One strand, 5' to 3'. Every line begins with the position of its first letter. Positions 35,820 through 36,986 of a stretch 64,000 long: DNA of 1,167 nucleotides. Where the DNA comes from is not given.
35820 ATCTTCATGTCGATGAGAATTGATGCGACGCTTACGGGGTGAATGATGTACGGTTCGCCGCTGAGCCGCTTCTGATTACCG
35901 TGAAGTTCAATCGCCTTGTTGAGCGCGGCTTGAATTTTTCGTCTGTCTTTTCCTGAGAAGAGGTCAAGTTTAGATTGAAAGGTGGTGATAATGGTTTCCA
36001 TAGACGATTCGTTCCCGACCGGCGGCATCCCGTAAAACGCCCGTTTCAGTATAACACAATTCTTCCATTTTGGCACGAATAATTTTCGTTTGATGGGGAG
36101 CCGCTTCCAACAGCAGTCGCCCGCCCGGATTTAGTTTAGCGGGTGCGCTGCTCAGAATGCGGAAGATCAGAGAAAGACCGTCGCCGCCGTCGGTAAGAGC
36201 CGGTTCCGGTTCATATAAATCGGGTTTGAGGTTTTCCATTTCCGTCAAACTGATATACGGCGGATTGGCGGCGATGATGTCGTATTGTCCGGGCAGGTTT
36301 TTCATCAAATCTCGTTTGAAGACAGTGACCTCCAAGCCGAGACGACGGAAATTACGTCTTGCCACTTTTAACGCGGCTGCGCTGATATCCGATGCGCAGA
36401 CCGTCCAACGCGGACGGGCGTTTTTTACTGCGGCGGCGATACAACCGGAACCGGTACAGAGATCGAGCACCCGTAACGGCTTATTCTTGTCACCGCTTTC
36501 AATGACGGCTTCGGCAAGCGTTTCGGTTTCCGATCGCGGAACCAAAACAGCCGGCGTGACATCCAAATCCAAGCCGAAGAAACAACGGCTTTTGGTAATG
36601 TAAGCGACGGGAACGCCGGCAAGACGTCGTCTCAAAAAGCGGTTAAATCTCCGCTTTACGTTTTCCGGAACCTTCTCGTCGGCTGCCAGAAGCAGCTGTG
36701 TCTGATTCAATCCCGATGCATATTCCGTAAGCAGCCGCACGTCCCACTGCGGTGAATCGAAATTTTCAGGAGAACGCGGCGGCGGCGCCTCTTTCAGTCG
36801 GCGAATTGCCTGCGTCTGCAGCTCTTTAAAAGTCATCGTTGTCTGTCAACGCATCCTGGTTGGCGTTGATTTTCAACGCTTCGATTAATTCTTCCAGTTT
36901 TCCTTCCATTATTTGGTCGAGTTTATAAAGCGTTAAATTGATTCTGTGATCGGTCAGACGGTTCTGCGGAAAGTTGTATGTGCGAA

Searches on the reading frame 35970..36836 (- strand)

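Call 9: search_protein_families(library=pfam, proteins=[window:35970-36836:-], max_evalue=0.001)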
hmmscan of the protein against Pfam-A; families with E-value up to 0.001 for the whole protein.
window:35970-36836:- (288 aa): 10 families
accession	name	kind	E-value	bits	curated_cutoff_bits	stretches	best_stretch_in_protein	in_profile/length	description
PF05175.20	MTS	-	4.7e-17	62.6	23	1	117-196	29-110/170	Methyltransferase small domain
PF17827.6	PrmC_N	-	2e-14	54.3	23.4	1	5-81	1-70/71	PrmC N-terminal domain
PF13649.12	Methyltransf_25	-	7.6e-09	36.6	27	1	123-191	1-71/97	Methyltransferase domain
PF13847.12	Methyltransf_31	-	2.9e-08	34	27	1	119-261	3-126/145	Methyltransferase domain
PF08242.18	Methyltransf_12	-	7.1e-08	33.5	30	1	124-191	1-72/98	Methyltransferase domain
PF01170.24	UPF0020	-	2.4e-07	31.1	22.3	1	136-208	69-145/197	RMKL-like, methyltransferase domain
PF06325.19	PrmA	-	2.8e-05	24.2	22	1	111-191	154-233/296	Ribosomal protein L11 methyltransferase (PrmA)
PF13489.12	Methyltransf_23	-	2.9e-05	24.3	27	1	114-244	16-117/164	Methyltransferase domain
PF03602.21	Cons_hypoth95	-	8.3e-05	22.8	24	1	120-196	42-125/182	Conserved hypothetical protein 95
PF01209.24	Ubie_methyltran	-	0.00072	19.4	20.1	0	116-168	44-97/233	ubiE/COQ5 methyltransferase family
